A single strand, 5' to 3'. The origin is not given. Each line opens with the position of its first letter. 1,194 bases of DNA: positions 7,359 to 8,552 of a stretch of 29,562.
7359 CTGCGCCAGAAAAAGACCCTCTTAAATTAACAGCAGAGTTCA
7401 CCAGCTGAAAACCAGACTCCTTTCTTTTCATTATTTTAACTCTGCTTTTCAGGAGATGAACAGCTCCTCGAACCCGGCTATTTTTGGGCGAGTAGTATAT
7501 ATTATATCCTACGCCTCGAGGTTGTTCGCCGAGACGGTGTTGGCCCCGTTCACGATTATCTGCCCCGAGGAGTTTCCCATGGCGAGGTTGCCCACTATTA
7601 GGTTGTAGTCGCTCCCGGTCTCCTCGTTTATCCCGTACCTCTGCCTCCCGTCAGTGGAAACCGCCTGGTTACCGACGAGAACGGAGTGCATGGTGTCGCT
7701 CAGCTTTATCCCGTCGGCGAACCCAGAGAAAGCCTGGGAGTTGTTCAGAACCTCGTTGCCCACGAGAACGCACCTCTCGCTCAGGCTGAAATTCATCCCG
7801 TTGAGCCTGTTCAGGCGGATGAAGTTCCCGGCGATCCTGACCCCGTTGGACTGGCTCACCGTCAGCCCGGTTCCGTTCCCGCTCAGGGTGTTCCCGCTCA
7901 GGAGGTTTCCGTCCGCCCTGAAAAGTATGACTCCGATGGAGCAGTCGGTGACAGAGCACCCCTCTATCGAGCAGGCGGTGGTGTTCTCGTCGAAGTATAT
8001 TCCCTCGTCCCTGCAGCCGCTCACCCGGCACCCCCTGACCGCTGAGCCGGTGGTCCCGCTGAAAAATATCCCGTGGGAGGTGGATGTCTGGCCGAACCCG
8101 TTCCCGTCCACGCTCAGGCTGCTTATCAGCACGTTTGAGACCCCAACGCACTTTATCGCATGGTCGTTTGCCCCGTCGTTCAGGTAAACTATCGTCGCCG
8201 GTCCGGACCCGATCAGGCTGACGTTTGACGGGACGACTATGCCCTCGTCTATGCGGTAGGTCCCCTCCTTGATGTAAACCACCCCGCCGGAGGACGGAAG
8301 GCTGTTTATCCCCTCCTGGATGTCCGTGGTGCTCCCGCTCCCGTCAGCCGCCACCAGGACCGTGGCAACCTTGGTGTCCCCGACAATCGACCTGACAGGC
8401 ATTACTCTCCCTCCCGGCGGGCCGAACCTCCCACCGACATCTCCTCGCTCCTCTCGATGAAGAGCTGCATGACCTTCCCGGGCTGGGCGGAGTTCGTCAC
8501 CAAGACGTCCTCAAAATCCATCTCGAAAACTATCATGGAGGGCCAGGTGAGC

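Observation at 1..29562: Candidate new archaeal virus lineage: two SJR-like capsid genes but no packaging ATPase, polymerase or integrase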

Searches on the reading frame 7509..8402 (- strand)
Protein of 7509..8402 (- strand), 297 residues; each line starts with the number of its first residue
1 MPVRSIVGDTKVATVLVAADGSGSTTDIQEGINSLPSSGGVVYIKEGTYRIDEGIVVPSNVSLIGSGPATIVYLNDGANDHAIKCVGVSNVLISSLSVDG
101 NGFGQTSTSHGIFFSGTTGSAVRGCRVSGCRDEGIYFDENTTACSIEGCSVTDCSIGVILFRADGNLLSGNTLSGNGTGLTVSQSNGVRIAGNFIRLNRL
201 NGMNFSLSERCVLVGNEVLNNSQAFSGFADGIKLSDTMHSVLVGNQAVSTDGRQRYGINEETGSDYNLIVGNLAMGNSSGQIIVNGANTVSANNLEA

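Call 11: search_protein_families(library=pfam, proteins=[window:7509-8402:-], max_evalue=0.1)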
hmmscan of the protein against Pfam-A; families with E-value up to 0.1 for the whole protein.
window:7509-8402:- (297 aa): 5 families
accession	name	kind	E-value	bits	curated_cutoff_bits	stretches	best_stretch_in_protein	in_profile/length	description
PF05048.19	NosD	-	1.2e-27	97.2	23.6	2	98-279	5-174/212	Periplasmic copper-binding protein (NosD)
PF13229.12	Beta_helix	-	8.4e-18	64.9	25.9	2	140-294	7-157/158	Right handed beta helix region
PF12708.12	Pect-lyase_RHGA_epim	-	3e-05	24.4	27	1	24-74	17-71/213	Rhamnogalacturonase A/epimerase, pectate lyase-like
PF01095.25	Pectinesterase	-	0.00013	21.3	27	1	15-72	2-63/298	Pectinesterase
PF01696.23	Adeno_E1B_55K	-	0.097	11.8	24.5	0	48-159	75-184/387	Adenovirus EB1 55K protein / large t-antigen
